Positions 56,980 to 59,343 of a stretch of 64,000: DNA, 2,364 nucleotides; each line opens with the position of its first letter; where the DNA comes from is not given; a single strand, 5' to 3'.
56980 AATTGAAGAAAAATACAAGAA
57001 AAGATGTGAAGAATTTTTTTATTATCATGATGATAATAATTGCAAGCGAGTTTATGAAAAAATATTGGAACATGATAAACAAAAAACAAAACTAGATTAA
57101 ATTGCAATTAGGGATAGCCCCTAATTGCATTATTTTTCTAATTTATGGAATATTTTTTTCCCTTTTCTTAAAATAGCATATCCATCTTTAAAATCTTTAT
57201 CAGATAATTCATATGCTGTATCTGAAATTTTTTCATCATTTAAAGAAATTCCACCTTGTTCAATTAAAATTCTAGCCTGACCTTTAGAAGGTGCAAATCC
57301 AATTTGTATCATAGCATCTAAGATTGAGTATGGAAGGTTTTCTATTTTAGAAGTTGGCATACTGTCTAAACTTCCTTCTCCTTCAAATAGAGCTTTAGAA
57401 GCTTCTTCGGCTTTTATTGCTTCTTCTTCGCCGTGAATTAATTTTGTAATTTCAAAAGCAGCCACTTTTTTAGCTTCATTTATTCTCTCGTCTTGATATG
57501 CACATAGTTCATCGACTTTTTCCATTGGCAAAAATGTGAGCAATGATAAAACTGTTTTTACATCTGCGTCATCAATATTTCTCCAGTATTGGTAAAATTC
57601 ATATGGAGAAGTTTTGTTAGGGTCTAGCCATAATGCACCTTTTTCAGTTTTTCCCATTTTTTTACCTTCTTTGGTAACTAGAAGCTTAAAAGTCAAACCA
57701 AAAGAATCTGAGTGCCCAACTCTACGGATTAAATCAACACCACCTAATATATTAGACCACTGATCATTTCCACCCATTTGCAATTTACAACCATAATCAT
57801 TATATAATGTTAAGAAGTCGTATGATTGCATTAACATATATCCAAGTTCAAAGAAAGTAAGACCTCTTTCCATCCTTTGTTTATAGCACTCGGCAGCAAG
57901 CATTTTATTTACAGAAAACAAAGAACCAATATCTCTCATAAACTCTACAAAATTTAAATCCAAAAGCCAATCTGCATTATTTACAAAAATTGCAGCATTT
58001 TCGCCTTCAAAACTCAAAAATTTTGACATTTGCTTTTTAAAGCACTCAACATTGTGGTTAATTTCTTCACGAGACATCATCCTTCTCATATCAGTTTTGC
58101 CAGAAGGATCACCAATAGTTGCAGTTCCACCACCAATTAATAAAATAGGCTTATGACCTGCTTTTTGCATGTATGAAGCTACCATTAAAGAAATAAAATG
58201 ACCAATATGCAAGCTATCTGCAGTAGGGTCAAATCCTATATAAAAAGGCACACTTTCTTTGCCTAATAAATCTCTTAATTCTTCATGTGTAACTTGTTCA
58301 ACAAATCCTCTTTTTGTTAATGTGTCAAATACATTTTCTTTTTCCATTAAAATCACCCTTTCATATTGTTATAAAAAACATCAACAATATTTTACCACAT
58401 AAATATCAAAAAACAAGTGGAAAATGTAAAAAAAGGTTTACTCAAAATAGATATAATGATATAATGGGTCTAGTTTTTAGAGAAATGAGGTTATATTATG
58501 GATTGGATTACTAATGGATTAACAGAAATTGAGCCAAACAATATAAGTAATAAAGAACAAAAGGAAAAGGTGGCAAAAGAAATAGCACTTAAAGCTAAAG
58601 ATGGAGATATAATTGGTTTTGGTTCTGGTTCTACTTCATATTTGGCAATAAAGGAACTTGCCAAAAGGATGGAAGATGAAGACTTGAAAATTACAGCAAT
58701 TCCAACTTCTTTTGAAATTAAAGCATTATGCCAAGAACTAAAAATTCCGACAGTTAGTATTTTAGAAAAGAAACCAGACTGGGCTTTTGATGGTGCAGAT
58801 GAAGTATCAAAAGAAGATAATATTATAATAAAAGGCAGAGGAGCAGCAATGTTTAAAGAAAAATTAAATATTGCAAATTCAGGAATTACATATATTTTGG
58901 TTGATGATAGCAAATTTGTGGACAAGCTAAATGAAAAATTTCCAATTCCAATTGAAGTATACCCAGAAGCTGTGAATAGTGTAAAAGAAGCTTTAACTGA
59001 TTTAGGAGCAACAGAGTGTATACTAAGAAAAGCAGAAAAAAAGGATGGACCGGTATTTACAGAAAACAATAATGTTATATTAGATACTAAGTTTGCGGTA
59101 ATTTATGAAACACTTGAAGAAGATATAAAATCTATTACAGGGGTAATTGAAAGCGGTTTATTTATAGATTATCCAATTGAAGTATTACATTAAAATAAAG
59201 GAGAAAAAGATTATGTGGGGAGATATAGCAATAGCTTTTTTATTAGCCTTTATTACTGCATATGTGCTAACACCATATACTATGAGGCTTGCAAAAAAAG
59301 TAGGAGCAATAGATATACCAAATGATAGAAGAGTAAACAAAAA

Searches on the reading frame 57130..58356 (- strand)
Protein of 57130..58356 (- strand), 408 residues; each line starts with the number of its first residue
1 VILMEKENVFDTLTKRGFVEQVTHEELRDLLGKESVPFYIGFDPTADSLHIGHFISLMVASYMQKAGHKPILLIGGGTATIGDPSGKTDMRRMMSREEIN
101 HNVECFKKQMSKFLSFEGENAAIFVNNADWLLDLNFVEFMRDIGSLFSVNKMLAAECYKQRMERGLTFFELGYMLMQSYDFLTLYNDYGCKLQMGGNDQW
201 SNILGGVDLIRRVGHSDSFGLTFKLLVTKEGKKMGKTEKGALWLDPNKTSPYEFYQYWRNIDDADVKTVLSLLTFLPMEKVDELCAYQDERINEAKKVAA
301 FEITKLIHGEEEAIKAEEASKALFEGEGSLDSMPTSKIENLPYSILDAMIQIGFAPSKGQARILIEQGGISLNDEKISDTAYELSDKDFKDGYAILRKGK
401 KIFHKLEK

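Call 77: search_protein_families(library=pfam, proteins=[window:57130-58356:-], max_evalue=0.00001)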
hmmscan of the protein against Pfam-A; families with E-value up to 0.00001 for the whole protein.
window:57130-58356:- (408 aa): 3 families
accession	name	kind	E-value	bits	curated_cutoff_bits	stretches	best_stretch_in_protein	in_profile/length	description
PF00579.31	tRNA-synt_1b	-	3.9e-82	276.3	21.1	1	35-325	5-292/292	tRNA synthetases class I (W and Y)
PF22421.1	SYY_C-terminal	-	7.5e-17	61.4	27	1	329-404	5-81/83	Tyrosine--tRNA ligase SYY-like C-terminal domain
PF01479.30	S4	-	2e-06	27.8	22.8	1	351-388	9-46/48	S4 domain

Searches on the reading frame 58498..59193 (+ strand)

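Call 77: search_protein_families(library=pfam, proteins=[window:58498-59193:+], max_evalue=0.00001)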
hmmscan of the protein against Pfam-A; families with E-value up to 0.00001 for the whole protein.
window:58498-59193:+ (231 aa): 2 families
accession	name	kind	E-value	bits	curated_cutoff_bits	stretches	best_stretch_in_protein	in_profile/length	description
PF06026.20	Rib_5-P_isom_A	-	1.4e-45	155.4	26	1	67-229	2-166/173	Ribose 5-phosphate isomerase A (phosphoriboisomerase A)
PF00455.28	DeoRC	-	3.9e-07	30.6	31.8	0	18-72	2-51/160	DeoR C terminal sensor domain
